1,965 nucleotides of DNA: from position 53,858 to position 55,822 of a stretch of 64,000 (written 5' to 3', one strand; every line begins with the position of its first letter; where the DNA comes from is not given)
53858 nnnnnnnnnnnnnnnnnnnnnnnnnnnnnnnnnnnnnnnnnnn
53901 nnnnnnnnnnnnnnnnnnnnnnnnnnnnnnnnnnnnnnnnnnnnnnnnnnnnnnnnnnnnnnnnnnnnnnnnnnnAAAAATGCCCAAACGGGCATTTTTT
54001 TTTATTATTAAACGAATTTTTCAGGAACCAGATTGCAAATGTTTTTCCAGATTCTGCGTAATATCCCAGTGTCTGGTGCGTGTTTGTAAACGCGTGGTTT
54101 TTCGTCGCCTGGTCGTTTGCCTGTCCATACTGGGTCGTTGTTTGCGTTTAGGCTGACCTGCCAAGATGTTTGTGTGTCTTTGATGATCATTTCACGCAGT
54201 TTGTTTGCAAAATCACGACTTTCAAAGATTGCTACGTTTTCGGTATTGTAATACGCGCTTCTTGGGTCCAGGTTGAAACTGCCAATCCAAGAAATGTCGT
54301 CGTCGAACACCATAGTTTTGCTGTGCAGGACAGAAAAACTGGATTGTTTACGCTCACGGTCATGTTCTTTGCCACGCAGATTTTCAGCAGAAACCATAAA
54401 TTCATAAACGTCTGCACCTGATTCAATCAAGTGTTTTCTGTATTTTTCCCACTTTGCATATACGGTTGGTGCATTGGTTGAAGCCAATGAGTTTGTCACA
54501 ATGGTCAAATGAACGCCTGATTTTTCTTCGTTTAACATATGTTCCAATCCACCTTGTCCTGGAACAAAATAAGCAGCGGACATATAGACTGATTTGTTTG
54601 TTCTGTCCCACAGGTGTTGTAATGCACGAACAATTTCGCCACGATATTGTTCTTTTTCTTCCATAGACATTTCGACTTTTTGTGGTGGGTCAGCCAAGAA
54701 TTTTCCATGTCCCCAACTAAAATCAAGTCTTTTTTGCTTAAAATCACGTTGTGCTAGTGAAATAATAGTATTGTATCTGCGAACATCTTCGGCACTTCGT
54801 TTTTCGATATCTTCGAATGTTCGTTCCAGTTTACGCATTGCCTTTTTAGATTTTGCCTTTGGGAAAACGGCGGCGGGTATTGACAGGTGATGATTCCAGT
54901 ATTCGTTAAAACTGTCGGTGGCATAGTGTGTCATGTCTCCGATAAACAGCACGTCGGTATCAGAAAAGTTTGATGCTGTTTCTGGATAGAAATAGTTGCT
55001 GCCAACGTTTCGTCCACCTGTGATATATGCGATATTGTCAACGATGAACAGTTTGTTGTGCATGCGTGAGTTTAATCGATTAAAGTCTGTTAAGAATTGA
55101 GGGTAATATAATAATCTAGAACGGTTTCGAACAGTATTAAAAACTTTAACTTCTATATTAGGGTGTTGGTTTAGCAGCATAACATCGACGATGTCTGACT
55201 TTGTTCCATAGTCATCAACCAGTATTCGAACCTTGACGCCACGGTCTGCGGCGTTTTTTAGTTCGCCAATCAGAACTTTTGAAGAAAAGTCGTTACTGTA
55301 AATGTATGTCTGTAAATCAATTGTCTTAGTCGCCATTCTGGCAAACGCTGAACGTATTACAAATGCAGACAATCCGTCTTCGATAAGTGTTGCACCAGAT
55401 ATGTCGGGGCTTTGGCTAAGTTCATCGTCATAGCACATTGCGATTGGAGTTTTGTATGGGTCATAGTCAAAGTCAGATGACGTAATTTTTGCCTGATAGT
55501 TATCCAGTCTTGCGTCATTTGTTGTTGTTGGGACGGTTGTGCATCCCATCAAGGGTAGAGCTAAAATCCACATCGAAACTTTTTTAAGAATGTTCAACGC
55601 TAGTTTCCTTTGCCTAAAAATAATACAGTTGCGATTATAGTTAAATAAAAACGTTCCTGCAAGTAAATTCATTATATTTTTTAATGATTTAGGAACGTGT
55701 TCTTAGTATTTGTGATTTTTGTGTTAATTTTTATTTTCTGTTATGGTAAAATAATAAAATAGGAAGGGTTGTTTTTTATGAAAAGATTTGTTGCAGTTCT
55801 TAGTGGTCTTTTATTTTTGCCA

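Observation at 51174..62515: Contiguous envelope/secretome locus (OMP, Gly-rich secreted protein, PLD-family lipoprotein, two Cys-rich paralogs, M13 peptidase) directly after an orphan mraZ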

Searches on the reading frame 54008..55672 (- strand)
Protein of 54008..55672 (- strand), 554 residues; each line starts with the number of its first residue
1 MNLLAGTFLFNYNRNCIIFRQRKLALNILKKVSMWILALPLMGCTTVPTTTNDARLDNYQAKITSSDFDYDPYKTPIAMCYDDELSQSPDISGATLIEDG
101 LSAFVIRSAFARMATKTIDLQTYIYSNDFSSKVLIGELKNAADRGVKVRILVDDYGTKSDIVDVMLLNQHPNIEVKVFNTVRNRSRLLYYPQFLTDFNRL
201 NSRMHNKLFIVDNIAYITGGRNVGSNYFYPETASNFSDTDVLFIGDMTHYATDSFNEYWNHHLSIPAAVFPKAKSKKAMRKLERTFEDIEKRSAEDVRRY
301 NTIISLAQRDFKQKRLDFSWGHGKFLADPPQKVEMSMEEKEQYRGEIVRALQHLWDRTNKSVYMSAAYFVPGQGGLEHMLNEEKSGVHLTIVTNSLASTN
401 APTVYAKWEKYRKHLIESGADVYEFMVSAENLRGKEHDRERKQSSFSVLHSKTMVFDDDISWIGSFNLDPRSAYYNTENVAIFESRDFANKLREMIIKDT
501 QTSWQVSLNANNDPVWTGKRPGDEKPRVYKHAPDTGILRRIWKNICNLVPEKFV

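Call 3: search_protein_families(library=pfam, proteins=[window:54008-55672:-], max_evalue=0.01)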
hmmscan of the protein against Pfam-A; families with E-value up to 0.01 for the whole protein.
window:54008-55672:- (554 aa): 2 families
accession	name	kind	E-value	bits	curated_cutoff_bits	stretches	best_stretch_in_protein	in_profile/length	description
PF13091.12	PLDc_2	-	8.4e-34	116.7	27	2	356-496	6-128/132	PLD-like domain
PF00614.28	PLDc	-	1.5e-09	37.9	21.9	1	448-472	4-28/28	Phospholipase D Active site motif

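Call 4: search_protein_families(library=ncbifam, proteins=[window:54008-55672:-], max_evalue=0.01)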
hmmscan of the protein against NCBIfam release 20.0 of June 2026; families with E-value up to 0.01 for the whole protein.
window:54008-55672:- (554 aa): 8 families
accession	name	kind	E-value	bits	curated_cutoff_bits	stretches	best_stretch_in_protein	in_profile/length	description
TIGR04265.1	bac_cardiolipin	equivalog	3.3e-28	98.9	290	2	111-262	138-280/483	cardiolipin synthase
NF008427.0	PRK11263.1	equivalog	6.3e-22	78.2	281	1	98-498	15-338/409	cardiolipin synthase ClsB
NF009107.0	PRK12452.1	equivalog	5.7e-15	55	787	2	100-228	148-266/509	cardiolipin synthase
NF038319.1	DISARM_DrmC_I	equivalog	6e-11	42.3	133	2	346-494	94-229/236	DISARM system phospholipase D-like protein DrmC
NF010492.0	PRK13912.1-3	equivalog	1.2e-09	38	297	1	109-228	41-145/178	nuclease NucT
NF010493.0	PRK13912.1-4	equivalog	1.5e-06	28.3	351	1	122-224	45-134/171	nuclease NucT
NF010491.0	PRK13912.1-2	equivalog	0.00013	21.8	225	0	121-228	53-147/180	nuclease NucT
NF010490.0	PRK13912.1-1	equivalog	0.00015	21.9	211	0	124-177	48-100/159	nuclease NucT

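Call 20: search_solved_structures(query=window:54008-55672:-, max_evalue=0.001)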
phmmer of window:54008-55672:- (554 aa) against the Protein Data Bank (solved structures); distinct sequences matched with E-value up to 0.001: 2.
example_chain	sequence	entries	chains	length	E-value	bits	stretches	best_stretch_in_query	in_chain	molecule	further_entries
7e0m_A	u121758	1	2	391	2.1e-08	36.5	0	114-194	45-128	Phospholipase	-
30ie_B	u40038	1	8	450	0.00083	21.4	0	447-495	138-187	Virion nicking-joining enzyme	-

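Call 103: find_related_loci(query=A5, collection=metagenome_contigs, flank=6000)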
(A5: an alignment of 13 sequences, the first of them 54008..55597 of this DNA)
Query A5 (529 aa) in metagenome_contigs; peptide patterns used: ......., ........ (x = any residue, [..] = any of these).
600 stretches matched a pattern (row limit reached: there are more); 491 encode a relative of the query (tblastn E <= 1e-3); the best 80 are kept; 80 distinct loci.
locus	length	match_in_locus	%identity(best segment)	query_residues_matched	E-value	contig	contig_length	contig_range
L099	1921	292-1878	83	1-529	0e+0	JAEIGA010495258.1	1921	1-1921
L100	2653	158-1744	86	1-529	0e+0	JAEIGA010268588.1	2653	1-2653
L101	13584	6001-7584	80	1-529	0e+0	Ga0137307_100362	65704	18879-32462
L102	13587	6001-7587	79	1-529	0e+0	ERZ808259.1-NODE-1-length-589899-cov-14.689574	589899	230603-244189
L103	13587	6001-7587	79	1-529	0e+0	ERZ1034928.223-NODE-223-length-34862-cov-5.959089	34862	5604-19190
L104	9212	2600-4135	82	18-529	0e+0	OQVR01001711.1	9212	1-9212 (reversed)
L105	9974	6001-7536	81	18-529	0e+0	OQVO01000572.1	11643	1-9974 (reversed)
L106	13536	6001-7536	81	18-529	0e+0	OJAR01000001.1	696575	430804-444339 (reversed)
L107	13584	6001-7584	78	1-529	0e+0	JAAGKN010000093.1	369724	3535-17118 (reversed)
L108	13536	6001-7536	79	18-529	0e+0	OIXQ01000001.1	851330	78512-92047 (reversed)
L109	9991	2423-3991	73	6-529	0e+0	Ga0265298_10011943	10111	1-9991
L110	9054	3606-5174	75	6-529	0e+0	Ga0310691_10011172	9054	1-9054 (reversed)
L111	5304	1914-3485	73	6-529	0e+0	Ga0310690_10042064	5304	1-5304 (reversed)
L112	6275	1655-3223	74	6-529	0e+0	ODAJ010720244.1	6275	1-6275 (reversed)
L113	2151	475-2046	70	4-529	0e+0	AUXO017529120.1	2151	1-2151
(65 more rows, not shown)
